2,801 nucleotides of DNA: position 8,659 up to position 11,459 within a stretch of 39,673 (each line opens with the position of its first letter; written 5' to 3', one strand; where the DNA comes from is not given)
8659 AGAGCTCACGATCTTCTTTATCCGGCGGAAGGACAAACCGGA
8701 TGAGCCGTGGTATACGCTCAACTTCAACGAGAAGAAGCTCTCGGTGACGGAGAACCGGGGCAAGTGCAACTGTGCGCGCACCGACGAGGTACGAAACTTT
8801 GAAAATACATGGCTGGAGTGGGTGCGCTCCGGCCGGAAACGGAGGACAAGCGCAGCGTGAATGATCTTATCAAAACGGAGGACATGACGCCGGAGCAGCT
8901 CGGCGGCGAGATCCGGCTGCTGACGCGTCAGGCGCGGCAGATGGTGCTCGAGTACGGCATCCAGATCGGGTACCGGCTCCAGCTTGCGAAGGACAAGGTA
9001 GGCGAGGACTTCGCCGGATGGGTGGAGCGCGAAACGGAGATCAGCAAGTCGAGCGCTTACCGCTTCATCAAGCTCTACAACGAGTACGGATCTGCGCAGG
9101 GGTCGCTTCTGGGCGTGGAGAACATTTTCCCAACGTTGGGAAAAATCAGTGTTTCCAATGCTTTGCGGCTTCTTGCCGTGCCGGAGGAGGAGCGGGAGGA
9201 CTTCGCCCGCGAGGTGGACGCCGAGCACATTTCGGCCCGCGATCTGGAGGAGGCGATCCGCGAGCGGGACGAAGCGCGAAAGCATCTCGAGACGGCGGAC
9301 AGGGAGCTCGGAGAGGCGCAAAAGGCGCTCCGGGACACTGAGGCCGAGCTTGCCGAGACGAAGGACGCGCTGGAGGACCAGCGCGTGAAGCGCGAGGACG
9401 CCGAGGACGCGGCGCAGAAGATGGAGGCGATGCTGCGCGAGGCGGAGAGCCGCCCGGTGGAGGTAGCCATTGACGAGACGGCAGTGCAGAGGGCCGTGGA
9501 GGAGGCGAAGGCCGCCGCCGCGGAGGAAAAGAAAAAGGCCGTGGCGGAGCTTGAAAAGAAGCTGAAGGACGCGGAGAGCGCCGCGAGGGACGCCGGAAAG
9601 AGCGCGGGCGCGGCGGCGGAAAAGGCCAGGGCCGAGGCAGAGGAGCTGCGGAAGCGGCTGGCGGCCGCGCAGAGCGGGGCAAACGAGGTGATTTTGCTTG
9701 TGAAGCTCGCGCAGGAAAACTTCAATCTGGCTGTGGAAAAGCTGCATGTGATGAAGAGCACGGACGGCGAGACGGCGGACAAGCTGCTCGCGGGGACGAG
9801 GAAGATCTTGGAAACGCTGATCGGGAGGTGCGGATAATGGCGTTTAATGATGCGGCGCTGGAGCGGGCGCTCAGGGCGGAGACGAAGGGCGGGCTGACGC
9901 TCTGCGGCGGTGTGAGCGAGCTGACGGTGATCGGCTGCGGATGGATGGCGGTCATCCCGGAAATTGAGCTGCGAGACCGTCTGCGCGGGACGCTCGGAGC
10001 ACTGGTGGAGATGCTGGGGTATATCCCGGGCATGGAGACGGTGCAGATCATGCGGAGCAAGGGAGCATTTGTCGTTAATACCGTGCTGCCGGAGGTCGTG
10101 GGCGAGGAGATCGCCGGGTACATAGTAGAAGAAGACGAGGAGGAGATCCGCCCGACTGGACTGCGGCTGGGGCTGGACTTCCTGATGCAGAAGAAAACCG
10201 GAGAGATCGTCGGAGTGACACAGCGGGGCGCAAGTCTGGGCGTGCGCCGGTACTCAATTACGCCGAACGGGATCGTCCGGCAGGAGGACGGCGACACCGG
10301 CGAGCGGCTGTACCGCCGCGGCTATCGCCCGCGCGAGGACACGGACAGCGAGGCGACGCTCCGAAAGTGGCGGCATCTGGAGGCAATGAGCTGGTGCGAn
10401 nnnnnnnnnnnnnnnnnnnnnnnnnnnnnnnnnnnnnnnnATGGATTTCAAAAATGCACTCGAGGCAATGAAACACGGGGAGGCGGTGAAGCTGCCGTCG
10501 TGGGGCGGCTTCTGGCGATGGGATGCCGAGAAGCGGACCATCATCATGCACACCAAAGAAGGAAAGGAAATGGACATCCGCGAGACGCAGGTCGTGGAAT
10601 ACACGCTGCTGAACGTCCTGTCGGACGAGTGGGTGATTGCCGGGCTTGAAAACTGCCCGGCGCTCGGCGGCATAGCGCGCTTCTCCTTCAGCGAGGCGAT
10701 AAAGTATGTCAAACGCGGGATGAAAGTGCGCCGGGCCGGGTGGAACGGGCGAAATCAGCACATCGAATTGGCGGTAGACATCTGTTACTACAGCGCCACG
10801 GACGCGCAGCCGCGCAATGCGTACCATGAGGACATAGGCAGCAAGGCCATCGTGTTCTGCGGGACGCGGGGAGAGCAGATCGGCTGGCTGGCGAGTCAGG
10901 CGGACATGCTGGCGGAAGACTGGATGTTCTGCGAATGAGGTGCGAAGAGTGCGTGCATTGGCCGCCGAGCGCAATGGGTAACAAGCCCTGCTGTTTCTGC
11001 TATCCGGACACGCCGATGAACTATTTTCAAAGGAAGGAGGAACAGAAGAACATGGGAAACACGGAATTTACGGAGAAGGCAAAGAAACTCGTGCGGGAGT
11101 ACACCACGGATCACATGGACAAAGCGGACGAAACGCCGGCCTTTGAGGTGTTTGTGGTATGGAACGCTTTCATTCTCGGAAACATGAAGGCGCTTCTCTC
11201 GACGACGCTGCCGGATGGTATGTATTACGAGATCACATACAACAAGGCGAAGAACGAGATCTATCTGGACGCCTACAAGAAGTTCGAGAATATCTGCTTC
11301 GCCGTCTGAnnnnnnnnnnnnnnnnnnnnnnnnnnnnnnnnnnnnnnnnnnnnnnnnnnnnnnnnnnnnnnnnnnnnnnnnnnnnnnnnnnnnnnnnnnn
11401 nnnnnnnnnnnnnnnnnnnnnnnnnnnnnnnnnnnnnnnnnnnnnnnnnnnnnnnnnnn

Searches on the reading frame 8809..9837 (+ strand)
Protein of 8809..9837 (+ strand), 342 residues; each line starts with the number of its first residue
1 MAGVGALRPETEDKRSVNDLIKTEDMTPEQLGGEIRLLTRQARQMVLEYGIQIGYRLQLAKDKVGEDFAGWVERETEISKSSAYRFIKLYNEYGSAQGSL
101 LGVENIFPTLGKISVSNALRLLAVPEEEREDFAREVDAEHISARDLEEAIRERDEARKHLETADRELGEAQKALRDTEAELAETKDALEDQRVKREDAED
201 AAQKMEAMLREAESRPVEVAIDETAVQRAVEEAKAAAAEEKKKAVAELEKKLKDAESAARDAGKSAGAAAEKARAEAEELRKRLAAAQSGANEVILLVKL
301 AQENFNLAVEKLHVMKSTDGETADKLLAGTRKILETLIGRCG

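Call 3: search_protein_families(library=pfam, proteins=[window:8809-9837:+], max_evalue=0.1)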
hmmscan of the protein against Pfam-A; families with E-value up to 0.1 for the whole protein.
window:8809-9837:+ (342 aa): 4 families
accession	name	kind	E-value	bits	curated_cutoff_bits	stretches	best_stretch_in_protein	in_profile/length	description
PF11300.13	DUF3102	-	6.7e-29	101.2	24.4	1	27-153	2-129/129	Protein of unknown function (DUF3102)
PF04822.18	Takusan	-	0.039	14.3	28.1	0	272-317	28-73/85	Takusan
PF13518.12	HTH_28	-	0.062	13.8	25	0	74-94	20-40/52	Helix-turn-helix domain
PF04048.20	Sec8_N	-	0.081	13.3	26.8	0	120-189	55-124/142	Exocyst complex component Sec8 N-terminal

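Call 4: search_protein_families(library=phrogs, proteins=[window:8809-9837:+], max_evalue=0.1)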
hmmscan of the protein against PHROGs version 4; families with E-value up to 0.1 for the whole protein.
window:8809-9837:+ (342 aa): 6 families
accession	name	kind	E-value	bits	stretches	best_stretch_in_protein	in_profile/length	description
phrog_15609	-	unknown function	2.1e-52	179.4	1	26-336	7-307/316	-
phrog_167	-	tail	0.0033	16.1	1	141-291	108-265/1555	tail length tape measure protein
phrog_1272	-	tail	0.0055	15.4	1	130-302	122-289/1606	tail length tape measure protein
phrog_34082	-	tail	0.038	13.7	1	115-307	75-269/579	tail length tape measure protein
phrog_58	-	tail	0.04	13.2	1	153-294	233-333/1544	tail length tape measure protein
phrog_18871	-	DNA, RNA and nucleotide metabolism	0.047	14.2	1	76-140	80-143/280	replication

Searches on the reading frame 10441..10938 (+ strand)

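Call 3: search_protein_families(library=pfam, proteins=[window:10441-10938:+], max_evalue=0.1)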
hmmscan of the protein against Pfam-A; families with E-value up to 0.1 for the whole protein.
window:10441-10938:+ (165 aa): 2 families
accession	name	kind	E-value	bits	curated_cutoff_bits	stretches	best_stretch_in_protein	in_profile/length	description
PF11195.14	Tad2-like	-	7.7e-23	81.3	25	2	82-163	2-72/73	Thoeris anti-defense 2-like domain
PF00216.26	Bac_DNA_binding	-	0.003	18.2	22.4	1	5-61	31-86/90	Bacterial DNA-binding protein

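Call 4: search_protein_families(library=phrogs, proteins=[window:10441-10938:+], max_evalue=0.1)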
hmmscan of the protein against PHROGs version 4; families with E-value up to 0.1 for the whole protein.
window:10441-10938:+ (165 aa): 7 families
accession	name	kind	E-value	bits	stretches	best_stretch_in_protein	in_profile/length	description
phrog_1048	-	unknown function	4.5e-45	155.2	1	1-163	31-193/211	-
phrog_872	-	unknown function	9.1e-23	82.1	1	80-163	88-170/172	-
phrog_37292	-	unknown function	2e-05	25.4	1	81-162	19-93/182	-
phrog_6670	-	unknown function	7.1e-05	23.7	1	82-112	2-32/120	-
phrog_30130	-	unknown function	0.0034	17.6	1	82-162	177-257/262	-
phrog_3474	-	unknown function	0.045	14.6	0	1-17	4-20/64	-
phrog_19732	-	unknown function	0.096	13.9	0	95-144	16-65/69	-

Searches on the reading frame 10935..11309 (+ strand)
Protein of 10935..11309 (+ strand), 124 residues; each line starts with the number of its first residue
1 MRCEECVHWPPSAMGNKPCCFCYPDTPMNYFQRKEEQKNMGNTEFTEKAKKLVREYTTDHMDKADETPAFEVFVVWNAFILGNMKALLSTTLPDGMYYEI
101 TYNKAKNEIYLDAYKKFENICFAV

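Call 3: search_protein_families(library=pfam, proteins=[window:10935-11309:+], max_evalue=0.1)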
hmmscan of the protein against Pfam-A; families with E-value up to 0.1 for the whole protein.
window:10935-11309:+ (124 aa): 2 families
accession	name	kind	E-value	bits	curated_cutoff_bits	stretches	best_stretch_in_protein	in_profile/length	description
PF19791.4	DUF6275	-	5.7e-27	93.8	22.6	1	47-123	2-80/81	Family of unknown function (DUF6275)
PF16405.10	DUF5013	-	0.073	13.7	28.5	1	62-108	43-88/149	Domain of unknown function (DUF5013)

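Call 4: search_protein_families(library=phrogs, proteins=[window:10935-11309:+], max_evalue=0.1)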
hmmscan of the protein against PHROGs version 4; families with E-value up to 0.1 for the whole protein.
window:10935-11309:+ (124 aa): 2 families
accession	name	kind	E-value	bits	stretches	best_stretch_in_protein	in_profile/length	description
phrog_918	-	unknown function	1e-32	114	1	33-123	27-117/126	-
phrog_19392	-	unknown function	3.1e-16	60.7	1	43-121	178-256/259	-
